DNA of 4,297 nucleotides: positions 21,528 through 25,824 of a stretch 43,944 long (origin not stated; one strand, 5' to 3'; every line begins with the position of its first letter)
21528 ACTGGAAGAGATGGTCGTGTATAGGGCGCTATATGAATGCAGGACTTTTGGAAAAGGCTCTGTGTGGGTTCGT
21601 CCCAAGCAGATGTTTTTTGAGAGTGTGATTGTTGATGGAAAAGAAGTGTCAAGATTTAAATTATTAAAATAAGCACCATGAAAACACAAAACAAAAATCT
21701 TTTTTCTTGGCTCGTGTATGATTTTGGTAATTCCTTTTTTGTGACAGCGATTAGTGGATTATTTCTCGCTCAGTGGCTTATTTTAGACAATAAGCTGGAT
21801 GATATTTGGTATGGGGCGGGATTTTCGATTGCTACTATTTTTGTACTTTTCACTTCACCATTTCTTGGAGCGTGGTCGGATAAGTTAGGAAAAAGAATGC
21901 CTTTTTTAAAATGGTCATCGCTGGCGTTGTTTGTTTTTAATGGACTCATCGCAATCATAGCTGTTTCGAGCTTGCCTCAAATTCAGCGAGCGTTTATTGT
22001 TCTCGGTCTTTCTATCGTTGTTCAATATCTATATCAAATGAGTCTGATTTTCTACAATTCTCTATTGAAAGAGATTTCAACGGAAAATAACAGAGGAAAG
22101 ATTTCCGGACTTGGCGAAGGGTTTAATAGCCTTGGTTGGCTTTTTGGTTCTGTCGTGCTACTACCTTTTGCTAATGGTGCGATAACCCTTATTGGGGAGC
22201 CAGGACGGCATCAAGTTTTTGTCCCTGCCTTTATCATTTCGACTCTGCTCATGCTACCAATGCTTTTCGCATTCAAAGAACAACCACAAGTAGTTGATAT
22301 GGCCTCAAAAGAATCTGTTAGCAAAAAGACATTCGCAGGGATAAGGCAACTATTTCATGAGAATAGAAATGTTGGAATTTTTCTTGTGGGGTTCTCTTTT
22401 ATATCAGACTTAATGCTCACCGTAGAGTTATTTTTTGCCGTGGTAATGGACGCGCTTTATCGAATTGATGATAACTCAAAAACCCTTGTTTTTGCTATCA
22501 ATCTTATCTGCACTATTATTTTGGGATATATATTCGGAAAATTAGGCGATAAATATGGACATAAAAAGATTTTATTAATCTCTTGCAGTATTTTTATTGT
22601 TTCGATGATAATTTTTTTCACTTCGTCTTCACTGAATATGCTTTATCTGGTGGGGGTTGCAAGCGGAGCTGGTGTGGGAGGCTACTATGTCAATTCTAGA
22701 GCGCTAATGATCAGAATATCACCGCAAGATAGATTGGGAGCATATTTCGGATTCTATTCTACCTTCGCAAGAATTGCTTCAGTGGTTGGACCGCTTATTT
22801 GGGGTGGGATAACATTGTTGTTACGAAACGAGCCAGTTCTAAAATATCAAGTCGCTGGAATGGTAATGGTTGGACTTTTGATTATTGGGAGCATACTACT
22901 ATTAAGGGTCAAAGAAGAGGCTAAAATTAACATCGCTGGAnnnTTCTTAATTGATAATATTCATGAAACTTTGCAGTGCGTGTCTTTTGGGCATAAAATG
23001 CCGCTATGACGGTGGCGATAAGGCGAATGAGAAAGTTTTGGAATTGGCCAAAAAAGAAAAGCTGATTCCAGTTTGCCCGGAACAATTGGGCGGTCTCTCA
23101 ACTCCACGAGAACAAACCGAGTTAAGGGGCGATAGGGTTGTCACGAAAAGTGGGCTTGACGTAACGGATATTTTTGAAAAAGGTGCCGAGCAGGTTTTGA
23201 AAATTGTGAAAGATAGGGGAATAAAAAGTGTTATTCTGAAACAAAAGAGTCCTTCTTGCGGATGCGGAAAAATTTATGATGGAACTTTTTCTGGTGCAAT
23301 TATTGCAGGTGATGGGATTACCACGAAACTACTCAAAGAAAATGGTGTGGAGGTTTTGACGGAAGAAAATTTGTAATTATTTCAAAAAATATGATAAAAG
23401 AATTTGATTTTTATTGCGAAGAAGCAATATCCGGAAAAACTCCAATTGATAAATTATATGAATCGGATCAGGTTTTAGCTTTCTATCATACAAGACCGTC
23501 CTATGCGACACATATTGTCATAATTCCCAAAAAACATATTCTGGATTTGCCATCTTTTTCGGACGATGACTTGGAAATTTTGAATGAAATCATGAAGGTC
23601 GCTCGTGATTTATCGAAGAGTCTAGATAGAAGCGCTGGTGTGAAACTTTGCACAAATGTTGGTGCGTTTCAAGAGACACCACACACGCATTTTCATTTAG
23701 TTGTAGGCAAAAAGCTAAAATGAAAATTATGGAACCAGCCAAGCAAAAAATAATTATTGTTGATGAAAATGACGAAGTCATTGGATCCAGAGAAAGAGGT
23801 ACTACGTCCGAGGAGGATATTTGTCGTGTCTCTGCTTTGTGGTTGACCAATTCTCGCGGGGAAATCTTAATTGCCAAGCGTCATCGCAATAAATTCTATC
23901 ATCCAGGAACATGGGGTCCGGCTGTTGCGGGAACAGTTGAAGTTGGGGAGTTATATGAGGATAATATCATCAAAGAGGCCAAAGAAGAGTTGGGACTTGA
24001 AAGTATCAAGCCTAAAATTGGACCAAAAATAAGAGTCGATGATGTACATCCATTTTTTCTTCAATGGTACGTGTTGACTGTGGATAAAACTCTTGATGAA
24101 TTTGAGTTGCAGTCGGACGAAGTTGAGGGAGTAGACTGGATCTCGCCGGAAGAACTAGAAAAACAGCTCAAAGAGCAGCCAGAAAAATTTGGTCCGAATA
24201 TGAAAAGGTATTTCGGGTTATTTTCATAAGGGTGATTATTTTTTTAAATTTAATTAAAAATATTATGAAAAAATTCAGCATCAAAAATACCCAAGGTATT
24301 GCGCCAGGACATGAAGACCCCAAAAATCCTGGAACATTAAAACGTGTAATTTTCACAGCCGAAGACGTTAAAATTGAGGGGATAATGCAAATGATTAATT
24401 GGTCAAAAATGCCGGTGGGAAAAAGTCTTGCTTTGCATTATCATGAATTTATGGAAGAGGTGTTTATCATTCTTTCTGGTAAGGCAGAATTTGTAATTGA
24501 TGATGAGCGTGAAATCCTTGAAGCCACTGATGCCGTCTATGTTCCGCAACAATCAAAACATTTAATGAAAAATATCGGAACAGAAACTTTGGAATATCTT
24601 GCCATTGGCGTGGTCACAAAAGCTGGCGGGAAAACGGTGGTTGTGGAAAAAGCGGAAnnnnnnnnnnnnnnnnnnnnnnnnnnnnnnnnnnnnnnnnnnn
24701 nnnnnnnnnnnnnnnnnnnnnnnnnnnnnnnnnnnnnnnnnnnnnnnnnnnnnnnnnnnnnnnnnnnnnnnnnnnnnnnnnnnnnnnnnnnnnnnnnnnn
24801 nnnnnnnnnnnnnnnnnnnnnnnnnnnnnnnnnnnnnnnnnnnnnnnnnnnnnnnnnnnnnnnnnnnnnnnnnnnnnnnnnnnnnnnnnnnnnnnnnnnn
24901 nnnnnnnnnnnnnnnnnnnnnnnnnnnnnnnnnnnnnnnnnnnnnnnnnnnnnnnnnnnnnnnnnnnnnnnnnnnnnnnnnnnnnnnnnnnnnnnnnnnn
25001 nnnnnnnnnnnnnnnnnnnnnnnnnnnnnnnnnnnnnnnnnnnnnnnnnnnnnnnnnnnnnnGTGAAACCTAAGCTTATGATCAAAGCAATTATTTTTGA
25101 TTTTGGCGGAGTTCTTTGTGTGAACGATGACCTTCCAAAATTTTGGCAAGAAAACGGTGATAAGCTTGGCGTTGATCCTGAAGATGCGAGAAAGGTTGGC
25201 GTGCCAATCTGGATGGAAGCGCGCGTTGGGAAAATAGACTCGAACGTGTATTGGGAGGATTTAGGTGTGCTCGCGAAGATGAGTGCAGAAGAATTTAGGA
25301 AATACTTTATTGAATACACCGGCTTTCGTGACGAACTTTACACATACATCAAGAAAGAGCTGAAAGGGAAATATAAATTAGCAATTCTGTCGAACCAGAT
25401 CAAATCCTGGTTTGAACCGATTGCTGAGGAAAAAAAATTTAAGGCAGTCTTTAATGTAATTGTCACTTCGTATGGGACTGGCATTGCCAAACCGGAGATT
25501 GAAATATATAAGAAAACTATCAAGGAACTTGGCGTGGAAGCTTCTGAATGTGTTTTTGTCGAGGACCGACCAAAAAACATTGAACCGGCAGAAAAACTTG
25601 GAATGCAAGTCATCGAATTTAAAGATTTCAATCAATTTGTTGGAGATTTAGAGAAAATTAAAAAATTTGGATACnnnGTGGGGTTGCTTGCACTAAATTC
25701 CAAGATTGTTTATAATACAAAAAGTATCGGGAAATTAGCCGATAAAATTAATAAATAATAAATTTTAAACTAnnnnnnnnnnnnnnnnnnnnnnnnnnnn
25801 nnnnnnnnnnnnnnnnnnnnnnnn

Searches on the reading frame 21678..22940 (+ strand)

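Call 64: search_protein_families(library=pfam, proteins=[window:21678-22940:+], max_evalue=0.001)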
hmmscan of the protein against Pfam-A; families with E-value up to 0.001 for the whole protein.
window:21678-22940:+ (421 aa): 4 families
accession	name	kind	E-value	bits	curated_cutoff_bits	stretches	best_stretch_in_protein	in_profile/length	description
PF07690.21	MFS_1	-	3.4e-33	115.4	33.4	2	261-414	27-176/347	Major Facilitator Superfamily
PF00083.30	Sugar_tr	-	5.2e-12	45.8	22.3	2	268-375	48-158/452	Sugar (and other) transporter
PF11700.14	ATG22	-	6.3e-11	42.1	24.1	1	185-414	238-480/482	Vacuole effluxer Atg22 like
PF01306.25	LacY_symp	-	8.2e-08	31.9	24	1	227-395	4-175/413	LacY proton/sugar symporter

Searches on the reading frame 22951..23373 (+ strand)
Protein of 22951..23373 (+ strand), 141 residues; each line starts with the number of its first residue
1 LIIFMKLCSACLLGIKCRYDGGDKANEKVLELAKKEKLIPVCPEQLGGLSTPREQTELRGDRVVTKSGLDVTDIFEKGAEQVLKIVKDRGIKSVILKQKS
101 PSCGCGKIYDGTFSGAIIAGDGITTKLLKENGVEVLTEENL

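Call 64: search_protein_families(library=pfam, proteins=[window:22951-23373:+], max_evalue=0.001)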
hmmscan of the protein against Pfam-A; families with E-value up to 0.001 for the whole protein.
window:22951-23373:+ (141 aa): 1 family
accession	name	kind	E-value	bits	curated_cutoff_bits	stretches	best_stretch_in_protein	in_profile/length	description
PF04463.17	2-thiour_desulf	-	9.7e-47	159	34.7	1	8-139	3-140/141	2-thiouracil desulfurase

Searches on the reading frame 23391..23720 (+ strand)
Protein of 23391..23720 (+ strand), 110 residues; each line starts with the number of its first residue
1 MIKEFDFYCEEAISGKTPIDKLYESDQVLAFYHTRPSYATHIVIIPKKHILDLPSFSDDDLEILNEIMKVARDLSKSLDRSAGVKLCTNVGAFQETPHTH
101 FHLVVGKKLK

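Call 64: search_protein_families(library=pfam, proteins=[window:23391-23720:+], max_evalue=0.001)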
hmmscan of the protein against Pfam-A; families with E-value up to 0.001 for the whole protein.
window:23391-23720:+ (110 aa): 2 families
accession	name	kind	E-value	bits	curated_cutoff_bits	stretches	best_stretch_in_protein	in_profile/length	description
PF01230.28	HIT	-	8e-15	55.7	21.5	1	17-108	4-97/98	HIT domain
PF11969.13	DcpS_C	-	1.2e-11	45.5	24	1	13-104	8-100/114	Scavenger mRNA decapping enzyme C-term binding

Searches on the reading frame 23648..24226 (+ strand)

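Call 64: search_protein_families(library=pfam, proteins=[window:23648-24226:+], max_evalue=0.001)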
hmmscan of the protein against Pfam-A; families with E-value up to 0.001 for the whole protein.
window:23648-24226:+ (193 aa): 1 family
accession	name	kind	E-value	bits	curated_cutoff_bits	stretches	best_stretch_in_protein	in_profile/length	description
PF00293.34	NUDIX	-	2e-16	60.6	21.1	1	61-181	6-130/134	NUDIX domain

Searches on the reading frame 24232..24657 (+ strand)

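Call 64: search_protein_families(library=pfam, proteins=[window:24232-24657:+], max_evalue=0.001)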
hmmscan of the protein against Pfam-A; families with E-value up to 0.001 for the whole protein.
window:24232-24657:+ (142 aa): 2 families
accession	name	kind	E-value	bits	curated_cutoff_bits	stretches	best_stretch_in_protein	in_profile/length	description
PF07883.17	Cupin_2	-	3.1e-15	56.1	27.2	1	58-125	3-69/70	Cupin domain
PF01050.24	MannoseP_isomer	-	1.9e-07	31.7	23.6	1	63-126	38-101/116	Mannose-6-phosphate isomerase C-terminal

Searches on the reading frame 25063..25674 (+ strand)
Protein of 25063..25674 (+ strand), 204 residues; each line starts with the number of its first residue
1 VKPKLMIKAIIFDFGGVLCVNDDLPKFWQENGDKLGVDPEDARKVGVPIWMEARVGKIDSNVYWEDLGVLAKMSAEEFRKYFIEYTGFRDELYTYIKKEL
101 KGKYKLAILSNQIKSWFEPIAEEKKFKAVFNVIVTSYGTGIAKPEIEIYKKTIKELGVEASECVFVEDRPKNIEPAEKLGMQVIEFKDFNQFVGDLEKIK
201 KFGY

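Call 64: search_protein_families(library=pfam, proteins=[window:25063-25674:+], max_evalue=0.001)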
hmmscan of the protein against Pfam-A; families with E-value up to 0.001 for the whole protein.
window:25063-25674:+ (204 aa): 3 families
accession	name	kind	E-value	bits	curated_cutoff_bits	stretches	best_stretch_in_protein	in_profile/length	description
PF00702.32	Hydrolase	-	3.7e-19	70.3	26.4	1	7-180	1-191/191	haloacid dehalogenase-like hydrolase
PF13419.12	HAD_2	-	1.9e-16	61.2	23.8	1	66-184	61-176/178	Haloacid dehalogenase-like hydrolase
PF03031.24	NIF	-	0.00069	19.8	21.8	1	97-191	47-138/160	NLI interacting factor-like phosphatase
